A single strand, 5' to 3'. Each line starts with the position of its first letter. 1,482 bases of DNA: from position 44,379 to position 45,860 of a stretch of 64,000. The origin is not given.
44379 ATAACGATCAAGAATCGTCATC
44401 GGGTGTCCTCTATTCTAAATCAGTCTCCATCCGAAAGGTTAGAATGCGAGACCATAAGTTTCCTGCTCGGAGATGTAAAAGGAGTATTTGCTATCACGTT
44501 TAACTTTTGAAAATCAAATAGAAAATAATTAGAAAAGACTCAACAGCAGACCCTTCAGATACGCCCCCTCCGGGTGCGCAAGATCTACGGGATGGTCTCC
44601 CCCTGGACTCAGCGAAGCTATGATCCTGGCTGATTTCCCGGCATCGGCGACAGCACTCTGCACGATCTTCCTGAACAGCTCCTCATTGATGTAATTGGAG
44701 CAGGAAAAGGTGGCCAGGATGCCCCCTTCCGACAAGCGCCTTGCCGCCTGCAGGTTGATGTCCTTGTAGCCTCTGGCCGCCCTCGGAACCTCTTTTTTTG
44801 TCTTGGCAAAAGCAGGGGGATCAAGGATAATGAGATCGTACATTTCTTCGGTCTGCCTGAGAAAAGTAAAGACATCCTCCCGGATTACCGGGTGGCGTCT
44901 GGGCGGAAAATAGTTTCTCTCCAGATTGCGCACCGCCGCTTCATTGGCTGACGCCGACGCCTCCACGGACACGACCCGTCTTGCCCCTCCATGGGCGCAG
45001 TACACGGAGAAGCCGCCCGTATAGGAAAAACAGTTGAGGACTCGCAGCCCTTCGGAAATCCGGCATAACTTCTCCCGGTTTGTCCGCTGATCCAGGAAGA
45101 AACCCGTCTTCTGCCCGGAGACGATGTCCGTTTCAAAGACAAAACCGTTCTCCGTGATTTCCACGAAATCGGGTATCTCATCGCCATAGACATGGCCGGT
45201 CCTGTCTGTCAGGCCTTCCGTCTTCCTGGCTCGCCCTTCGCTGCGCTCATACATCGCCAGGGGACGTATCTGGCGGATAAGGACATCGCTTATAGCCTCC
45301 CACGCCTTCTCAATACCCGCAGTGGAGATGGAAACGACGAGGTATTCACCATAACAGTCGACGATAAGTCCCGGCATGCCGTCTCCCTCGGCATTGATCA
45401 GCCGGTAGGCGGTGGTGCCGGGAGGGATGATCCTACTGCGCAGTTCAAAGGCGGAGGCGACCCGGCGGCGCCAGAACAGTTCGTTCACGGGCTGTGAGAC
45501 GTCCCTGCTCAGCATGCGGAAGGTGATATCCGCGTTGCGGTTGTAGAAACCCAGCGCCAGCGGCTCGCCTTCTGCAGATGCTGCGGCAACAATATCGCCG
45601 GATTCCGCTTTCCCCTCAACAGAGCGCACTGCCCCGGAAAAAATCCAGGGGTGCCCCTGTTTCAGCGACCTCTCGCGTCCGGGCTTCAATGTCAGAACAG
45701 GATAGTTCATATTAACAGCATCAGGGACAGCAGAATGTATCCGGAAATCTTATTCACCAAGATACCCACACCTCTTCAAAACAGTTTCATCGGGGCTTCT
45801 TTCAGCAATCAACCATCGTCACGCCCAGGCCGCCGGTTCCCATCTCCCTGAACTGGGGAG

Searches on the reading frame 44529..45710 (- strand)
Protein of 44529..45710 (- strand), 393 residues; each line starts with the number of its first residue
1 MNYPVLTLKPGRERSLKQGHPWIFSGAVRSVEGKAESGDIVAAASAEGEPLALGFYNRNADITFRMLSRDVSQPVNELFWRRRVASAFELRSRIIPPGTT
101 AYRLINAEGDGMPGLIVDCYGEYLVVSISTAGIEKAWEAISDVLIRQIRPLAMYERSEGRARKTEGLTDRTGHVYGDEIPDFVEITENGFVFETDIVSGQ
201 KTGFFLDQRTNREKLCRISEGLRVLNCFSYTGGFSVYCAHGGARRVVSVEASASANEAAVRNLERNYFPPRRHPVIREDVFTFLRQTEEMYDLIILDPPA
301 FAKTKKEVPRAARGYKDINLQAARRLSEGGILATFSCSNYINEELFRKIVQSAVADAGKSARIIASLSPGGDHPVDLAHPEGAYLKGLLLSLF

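Call 53: search_protein_families(library=pfam, proteins=[window:44529-45710:-], max_evalue=0.001)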
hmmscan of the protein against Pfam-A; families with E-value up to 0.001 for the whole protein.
window:44529-45710:- (393 aa): 6 families
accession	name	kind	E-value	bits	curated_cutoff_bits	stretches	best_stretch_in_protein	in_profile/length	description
PF17785.7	PUA_3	-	5.8e-22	77.7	22.6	1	6-69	1-64/64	PUA-like domain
PF10672.15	Methyltrans_SAM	-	3e-19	69.8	27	1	174-334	77-236/286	S-adenosylmethionine-dependent methyltransferase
PF03602.21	Cons_hypoth95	-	4.1e-06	27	24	1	220-304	41-126/182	Conserved hypothetical protein 95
PF02475.24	TRM5-TYW2_MTfase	-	2.7e-05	24.6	28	1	186-302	4-116/164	TRM5/TYW2 methyltransferase domain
PF05175.20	MTS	-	0.00041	20.5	23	1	235-348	46-152/170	Methyltransferase small domain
PF01472.26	PUA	-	0.00076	19.8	24.8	0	15-62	12-58/74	PUA domain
